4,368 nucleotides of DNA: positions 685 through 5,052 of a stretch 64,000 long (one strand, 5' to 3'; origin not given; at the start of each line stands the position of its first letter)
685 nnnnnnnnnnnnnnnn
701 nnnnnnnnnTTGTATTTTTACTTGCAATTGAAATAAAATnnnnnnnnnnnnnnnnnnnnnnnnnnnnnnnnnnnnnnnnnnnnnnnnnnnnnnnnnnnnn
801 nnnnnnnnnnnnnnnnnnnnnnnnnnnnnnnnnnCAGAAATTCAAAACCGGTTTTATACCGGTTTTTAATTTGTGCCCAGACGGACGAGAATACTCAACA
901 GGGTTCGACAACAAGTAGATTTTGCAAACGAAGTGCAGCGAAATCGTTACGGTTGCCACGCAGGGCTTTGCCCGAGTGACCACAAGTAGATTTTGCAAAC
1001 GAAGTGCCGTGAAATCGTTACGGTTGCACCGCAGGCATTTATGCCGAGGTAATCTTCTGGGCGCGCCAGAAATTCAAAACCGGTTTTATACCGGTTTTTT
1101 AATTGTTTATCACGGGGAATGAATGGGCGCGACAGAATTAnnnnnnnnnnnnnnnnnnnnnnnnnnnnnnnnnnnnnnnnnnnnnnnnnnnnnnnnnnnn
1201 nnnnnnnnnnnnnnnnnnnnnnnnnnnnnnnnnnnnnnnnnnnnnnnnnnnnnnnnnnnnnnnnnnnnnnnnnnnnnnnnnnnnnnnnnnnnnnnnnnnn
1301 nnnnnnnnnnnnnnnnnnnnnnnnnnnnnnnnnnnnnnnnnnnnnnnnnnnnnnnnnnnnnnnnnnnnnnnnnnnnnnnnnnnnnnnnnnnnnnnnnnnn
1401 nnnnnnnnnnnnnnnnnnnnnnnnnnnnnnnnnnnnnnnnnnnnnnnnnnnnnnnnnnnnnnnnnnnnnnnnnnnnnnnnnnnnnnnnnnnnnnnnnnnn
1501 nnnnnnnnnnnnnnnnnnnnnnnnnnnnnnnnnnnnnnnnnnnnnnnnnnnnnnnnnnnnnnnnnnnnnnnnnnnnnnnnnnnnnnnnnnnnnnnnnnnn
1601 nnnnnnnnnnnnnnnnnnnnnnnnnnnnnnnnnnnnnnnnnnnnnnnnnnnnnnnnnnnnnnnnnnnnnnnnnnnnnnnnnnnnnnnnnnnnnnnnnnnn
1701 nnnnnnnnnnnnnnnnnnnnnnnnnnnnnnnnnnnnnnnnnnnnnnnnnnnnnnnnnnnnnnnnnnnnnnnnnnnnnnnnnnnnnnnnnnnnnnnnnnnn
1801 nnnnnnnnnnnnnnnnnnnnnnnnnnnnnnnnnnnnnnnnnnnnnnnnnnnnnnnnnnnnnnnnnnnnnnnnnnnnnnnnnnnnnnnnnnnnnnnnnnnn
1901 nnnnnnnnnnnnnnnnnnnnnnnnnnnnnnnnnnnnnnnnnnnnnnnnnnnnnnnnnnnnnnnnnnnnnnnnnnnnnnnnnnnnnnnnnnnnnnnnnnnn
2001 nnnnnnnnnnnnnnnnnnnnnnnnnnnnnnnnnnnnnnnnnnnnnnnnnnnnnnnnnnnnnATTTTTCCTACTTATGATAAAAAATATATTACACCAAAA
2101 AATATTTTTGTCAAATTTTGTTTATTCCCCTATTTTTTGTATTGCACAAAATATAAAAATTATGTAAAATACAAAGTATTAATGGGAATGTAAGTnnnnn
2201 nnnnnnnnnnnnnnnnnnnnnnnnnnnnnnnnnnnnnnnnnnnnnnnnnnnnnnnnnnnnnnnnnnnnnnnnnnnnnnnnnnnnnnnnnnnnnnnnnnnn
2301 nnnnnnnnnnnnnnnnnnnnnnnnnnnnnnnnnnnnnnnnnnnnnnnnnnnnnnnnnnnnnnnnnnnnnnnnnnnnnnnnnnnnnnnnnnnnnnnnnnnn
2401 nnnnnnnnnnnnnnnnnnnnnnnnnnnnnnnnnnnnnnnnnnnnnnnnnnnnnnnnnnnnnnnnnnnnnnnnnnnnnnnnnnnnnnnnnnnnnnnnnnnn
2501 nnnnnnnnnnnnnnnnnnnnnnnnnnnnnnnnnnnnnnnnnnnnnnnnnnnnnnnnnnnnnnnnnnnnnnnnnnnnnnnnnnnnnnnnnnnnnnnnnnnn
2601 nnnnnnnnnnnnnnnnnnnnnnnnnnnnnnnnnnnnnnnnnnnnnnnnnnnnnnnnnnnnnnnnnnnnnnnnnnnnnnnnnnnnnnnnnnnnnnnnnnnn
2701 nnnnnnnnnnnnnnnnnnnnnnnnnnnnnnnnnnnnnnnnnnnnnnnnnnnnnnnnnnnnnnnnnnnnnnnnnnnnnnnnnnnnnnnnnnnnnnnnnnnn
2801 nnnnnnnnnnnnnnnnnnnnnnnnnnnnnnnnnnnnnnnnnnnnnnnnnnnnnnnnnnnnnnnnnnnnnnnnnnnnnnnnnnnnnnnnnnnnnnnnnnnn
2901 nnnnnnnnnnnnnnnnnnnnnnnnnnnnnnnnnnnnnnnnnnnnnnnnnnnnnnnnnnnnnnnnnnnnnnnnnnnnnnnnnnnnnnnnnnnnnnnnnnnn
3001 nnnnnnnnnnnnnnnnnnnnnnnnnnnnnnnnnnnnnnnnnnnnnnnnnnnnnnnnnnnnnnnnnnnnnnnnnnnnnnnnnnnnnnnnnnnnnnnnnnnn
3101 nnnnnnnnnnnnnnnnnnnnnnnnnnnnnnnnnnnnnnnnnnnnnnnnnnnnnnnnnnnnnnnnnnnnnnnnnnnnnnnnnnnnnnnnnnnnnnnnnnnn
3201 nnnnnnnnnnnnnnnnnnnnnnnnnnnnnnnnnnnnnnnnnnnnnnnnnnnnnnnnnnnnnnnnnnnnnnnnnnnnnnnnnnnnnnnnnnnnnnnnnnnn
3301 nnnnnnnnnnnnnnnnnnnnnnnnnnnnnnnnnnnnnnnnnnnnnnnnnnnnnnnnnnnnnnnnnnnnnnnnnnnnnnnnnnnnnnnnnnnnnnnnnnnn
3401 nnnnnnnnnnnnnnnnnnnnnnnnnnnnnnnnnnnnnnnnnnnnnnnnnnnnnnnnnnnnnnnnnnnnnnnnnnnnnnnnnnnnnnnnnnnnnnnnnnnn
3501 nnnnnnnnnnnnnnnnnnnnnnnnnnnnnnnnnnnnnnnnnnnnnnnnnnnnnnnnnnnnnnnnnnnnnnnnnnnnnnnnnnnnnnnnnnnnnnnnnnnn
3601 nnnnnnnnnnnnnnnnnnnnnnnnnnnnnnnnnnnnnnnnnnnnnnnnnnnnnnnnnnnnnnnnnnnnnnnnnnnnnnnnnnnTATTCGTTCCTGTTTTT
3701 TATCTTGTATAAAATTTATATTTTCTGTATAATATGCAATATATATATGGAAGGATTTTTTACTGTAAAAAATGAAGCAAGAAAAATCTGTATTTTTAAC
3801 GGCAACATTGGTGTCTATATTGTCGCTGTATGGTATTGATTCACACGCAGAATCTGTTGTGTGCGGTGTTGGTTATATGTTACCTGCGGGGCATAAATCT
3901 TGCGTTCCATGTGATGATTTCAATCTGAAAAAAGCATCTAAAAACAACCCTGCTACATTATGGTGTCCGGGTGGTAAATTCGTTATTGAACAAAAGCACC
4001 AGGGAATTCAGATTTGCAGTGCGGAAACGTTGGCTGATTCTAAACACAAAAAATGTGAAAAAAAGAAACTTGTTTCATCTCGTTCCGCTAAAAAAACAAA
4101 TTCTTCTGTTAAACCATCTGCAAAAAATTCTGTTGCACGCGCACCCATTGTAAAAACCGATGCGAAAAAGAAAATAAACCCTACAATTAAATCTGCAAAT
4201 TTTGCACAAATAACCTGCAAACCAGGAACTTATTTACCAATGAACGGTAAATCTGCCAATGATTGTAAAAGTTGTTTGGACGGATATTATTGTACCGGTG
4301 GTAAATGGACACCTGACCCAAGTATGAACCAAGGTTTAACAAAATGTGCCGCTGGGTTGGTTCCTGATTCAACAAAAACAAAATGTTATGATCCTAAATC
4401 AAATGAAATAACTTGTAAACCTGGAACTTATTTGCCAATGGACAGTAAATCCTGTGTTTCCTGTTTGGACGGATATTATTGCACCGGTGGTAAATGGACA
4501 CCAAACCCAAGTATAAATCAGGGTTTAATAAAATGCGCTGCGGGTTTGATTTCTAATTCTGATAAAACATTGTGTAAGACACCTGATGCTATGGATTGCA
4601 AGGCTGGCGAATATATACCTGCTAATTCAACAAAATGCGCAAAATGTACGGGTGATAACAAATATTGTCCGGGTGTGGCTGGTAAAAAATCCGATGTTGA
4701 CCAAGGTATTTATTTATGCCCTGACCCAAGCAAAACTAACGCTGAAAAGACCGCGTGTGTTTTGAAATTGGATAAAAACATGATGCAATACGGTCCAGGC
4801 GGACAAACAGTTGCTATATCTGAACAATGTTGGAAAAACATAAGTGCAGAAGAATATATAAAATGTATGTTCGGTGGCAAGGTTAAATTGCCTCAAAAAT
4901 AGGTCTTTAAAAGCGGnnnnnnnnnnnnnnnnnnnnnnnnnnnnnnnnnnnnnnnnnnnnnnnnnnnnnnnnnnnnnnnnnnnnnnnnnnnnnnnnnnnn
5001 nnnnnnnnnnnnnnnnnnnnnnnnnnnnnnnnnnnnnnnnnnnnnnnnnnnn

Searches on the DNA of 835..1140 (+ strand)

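Call 32: search_rna_families(source=window, start=835, end=1140, threshold=evalue, max_evalue=10, show_alignments=3)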
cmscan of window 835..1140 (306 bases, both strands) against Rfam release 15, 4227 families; matches with E-value up to 10: 5.
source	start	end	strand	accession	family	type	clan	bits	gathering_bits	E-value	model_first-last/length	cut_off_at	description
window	1039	1102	+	RF02891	AgrB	Gene; antisense;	-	18.3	40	0.96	1-84/84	no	ArsR-gov region gene B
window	844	866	-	RF02891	AgrB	Gene; antisense;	-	17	40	1.8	57-79/84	no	ArsR-gov region gene B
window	1076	1098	-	RF02891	AgrB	Gene; antisense;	-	17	40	1.8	57-79/84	no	ArsR-gov region gene B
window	835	871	+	RF02891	AgrB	Gene; antisense;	-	15.5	40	3.8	48-84/84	5'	ArsR-gov region gene B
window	1062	1131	-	RF04300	mir-39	Gene; miRNA;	CL00088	15.4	62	3.9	1-74/74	no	mir-39 microRNA precursor family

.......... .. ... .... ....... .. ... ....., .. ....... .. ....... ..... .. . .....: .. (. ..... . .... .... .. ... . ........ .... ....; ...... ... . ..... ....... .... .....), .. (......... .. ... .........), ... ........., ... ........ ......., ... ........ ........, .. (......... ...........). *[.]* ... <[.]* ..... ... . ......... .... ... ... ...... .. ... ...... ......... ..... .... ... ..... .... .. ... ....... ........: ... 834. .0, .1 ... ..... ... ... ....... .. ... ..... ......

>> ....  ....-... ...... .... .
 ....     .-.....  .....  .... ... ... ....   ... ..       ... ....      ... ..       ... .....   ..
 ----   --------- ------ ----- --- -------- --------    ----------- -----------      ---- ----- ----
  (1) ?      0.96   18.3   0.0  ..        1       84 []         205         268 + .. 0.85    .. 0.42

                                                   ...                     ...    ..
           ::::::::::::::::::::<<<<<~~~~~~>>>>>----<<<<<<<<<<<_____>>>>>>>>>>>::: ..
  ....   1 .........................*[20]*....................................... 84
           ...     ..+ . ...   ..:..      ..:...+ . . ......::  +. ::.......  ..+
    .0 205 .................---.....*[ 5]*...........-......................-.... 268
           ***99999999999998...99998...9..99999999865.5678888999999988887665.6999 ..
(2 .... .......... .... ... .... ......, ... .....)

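Call 41: search_dna_similar(query=window:872-1100:+, collection=plasmids, mode=distant, max_evalue=0.01)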
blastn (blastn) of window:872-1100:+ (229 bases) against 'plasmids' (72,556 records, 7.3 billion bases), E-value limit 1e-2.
No match.

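Call 42: search_dna_similar(query=window:872-1100:+, collection=phages, mode=distant, max_evalue=0.01)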
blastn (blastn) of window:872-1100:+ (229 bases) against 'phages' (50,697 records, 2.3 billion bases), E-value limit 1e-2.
No match.

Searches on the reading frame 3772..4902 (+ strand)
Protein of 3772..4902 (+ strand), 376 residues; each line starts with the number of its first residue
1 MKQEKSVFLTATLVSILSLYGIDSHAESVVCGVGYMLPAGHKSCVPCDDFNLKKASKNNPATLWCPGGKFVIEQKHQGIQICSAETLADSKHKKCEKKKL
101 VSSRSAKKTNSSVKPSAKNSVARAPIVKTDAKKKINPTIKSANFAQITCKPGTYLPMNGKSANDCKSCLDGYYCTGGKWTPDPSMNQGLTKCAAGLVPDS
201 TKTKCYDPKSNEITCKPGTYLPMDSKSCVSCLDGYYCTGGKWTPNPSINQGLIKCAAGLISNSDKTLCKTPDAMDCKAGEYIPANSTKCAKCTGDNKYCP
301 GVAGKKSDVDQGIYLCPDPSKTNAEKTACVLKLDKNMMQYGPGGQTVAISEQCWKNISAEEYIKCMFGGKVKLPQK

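Call 45: search_protein_families(library=pfam, alignment_id=A4, max_evalue=0.00001)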
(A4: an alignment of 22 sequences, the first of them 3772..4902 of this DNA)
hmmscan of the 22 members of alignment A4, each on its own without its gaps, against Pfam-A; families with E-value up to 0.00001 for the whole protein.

A. member 1, window:3772-4902:+ (376 aa): 0 families

B. families by the number of members that match (of 22 scanned): 28 families (the first 25 are shown)
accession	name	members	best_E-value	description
PF04851.21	ResIII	2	6.2e-16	Type III restriction enzyme, res subunit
PF01501.26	Glyco_transf_8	1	2.4e-39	Glycosyl transferase family 8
PF00176.29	SNF2-rel_dom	1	1.1e-35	SNF2-related domain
PF01555.25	N6_N4_Mtase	1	6.3e-35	DNA methylase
PF13087.12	AAA_12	1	6.4e-32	AAA domain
PF12796.13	Ank_2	1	2.2e-30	Ankyrin repeats (3 copies)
PF00535.33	Glycos_transf_2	1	1.1e-27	Glycosyl transferase family 2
PF00023.36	Ank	1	1.1e-27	Ankyrin repeat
PF18273.6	T3RM_EcoP15I_C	1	1.7e-26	Type III R-M EcoP15I C-terminal domain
PF13086.12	AAA_11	1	3.2e-24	AAA domain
PF13637.12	Ank_4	1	2.7e-23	Ankyrin repeats (many copies)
PF00271.37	Helicase_C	1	2.7e-22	Helicase conserved C-terminal domain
PF13857.12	Ank_5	1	2.9e-20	Ankyrin repeats (many copies)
PF14907.12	NTP_transf_5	1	6.7e-20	Uncharacterised nucleotidyltransferase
PF13606.12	Ank_3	1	1.3e-18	Ankyrin repeat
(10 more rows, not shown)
